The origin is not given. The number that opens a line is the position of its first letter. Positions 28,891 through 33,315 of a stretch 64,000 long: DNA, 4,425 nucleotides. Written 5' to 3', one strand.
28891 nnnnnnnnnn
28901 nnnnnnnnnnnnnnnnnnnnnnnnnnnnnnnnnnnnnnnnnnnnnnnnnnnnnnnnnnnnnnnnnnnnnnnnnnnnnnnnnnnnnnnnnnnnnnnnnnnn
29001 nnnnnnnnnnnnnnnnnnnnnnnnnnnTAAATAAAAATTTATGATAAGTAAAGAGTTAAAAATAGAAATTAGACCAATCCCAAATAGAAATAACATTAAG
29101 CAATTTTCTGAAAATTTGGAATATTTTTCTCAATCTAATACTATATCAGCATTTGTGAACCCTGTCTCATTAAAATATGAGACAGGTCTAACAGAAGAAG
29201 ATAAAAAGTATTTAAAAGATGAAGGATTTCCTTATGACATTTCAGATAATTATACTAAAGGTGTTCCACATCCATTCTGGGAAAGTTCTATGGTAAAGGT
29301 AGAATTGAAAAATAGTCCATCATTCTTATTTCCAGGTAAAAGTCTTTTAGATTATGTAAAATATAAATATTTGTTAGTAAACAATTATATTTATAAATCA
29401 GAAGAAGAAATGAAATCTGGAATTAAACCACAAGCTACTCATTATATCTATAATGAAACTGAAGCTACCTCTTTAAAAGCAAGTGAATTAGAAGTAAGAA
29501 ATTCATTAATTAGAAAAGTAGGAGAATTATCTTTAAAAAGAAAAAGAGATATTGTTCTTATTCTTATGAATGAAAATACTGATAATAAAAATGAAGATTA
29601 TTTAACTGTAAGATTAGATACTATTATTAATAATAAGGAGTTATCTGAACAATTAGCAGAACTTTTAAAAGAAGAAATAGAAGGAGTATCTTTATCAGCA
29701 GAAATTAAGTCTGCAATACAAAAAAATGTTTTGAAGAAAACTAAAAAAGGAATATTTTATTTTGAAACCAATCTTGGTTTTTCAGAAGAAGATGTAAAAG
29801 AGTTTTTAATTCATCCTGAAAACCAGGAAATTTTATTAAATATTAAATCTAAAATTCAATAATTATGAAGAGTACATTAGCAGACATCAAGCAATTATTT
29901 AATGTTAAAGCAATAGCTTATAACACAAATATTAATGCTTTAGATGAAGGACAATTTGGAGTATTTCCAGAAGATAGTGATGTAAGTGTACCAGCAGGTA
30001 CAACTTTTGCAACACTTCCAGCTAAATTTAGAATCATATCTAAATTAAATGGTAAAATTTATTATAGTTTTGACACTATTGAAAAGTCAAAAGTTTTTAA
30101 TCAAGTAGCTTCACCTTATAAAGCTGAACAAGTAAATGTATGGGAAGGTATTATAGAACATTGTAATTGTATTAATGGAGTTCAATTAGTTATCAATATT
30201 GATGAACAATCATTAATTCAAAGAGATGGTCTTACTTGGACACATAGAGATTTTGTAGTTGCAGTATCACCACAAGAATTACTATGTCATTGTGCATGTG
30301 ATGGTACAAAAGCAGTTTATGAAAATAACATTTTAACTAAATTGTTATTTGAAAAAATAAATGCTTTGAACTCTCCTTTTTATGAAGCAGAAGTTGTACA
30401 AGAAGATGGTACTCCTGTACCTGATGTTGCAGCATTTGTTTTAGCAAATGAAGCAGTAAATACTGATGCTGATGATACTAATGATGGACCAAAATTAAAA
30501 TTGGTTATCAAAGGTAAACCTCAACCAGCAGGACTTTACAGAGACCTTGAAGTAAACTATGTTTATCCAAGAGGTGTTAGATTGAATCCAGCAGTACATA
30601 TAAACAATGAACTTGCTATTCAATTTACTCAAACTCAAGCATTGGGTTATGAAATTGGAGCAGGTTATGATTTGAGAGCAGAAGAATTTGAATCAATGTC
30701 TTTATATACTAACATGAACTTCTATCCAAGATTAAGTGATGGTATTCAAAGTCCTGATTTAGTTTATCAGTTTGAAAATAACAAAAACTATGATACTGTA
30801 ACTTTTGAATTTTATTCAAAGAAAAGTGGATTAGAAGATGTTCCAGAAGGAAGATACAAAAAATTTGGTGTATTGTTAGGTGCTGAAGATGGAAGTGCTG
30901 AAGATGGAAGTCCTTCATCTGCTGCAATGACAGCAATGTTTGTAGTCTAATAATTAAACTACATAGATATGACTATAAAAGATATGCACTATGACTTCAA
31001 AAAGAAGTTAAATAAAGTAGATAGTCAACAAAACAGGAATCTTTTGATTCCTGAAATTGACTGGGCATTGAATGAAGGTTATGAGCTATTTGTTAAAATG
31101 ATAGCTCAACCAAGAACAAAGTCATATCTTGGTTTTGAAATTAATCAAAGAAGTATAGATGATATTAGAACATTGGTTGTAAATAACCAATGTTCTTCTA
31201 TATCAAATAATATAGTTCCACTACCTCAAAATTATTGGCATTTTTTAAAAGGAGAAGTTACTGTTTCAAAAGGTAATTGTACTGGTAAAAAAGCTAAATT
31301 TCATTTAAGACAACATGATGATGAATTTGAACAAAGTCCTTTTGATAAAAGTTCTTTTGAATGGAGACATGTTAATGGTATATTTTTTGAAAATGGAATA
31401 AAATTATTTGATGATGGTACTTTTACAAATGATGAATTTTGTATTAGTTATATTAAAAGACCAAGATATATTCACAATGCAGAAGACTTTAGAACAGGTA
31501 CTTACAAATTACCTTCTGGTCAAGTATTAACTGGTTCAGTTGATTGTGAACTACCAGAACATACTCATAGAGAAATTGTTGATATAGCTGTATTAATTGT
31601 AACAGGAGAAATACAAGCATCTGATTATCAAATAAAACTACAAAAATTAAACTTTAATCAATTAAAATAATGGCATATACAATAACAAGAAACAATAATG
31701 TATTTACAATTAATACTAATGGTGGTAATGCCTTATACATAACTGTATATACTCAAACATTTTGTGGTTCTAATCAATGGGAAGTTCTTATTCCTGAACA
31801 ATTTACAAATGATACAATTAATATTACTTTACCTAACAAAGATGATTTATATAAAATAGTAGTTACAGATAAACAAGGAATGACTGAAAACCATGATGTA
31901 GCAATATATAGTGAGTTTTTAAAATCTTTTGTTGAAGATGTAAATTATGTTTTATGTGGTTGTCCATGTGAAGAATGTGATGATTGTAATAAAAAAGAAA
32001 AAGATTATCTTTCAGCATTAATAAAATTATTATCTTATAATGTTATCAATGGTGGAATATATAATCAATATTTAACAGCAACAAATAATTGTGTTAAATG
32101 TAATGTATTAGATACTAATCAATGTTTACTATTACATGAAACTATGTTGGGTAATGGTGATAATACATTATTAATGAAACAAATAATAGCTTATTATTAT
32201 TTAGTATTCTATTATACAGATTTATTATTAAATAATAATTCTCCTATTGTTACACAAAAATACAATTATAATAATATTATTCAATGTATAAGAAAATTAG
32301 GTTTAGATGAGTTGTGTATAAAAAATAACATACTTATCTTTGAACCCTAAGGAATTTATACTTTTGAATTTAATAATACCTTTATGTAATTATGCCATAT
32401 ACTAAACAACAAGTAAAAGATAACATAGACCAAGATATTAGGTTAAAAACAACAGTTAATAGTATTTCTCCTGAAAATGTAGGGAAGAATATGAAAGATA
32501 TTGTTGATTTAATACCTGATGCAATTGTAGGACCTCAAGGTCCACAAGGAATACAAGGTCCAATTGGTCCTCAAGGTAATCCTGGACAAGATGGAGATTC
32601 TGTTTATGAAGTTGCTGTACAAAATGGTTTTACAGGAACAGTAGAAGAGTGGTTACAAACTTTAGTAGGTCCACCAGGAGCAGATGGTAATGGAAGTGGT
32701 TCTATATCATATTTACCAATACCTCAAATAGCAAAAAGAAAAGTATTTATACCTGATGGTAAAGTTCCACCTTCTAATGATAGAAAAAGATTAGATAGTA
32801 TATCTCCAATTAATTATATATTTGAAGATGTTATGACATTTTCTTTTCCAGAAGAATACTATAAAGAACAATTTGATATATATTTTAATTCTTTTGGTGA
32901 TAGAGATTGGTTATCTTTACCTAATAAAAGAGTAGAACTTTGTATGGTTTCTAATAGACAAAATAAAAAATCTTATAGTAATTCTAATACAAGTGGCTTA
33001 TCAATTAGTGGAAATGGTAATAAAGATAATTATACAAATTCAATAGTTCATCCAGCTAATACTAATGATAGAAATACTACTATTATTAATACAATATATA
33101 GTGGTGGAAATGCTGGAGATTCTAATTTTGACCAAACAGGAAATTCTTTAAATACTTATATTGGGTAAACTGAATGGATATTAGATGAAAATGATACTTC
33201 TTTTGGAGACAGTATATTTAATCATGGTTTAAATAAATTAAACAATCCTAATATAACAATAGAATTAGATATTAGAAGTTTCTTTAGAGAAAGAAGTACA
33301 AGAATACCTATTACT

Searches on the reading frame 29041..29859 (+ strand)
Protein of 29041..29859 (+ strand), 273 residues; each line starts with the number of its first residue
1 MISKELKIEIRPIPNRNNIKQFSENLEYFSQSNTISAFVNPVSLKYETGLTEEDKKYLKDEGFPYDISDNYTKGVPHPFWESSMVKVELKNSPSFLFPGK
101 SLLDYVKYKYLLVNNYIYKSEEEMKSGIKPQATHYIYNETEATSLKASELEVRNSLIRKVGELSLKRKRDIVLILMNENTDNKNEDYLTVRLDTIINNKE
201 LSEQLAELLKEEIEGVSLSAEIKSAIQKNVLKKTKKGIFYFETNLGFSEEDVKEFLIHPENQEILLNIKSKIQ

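Call 65: search_protein_families(library=phrogs, proteins=[window:29041-29859:+], max_evalue=0.00001)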
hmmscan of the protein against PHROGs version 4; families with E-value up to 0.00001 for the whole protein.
window:29041-29859:+ (273 aa): 1 family
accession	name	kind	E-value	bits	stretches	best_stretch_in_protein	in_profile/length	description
phrog_16383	-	unknown function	7.7e-35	121.6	1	8-272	19-277/278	-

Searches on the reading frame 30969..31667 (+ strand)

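Call 65: search_protein_families(library=phrogs, proteins=[window:30969-31667:+], max_evalue=0.00001)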
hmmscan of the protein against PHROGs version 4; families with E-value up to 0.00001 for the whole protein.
window:30969-31667:+ (233 aa): 1 family
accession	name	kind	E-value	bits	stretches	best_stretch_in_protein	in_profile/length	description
phrog_15924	-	unknown function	1.1e-99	333.8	1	1-232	1-234/235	-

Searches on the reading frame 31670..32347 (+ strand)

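Call 65: search_protein_families(library=phrogs, proteins=[window:31670-32347:+], max_evalue=0.00001)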
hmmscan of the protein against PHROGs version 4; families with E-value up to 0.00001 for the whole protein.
window:31670-32347:+ (226 aa): 1 family
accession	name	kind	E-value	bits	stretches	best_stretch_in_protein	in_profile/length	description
phrog_15330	-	unknown function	4.2e-28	99.7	1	3-221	10-232/248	-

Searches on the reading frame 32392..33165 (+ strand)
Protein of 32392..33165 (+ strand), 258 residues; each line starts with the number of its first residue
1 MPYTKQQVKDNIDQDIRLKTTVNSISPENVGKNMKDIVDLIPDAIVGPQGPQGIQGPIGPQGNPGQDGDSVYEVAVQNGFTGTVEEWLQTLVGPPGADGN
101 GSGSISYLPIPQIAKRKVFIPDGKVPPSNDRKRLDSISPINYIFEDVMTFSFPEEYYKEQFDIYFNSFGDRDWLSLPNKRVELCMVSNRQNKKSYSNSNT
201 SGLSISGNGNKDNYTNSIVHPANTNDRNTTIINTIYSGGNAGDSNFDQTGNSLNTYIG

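Call 65: search_protein_families(library=phrogs, proteins=[window:32392-33165:+], max_evalue=0.00001)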
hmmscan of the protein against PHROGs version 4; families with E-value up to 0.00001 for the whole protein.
window:32392-33165:+ (258 aa): 6 families
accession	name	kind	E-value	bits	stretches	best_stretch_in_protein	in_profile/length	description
phrog_25979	-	unknown function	2.8e-11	43.8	1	43-101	155-213/521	-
phrog_19976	-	tail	3.3e-11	44.1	1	54-100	95-141/256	tail assembly protein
phrog_14726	-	tail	1.5e-09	38.1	1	68-102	124-158/537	tail fiber protein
phrog_22483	-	unknown function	2.4e-07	31.2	1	54-94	21-61/306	-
phrog_13286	-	tail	2.6e-07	30.4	1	59-101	61-103/662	tail protein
phrog_14029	-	unknown function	4.5e-07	29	1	43-101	112-170/1115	-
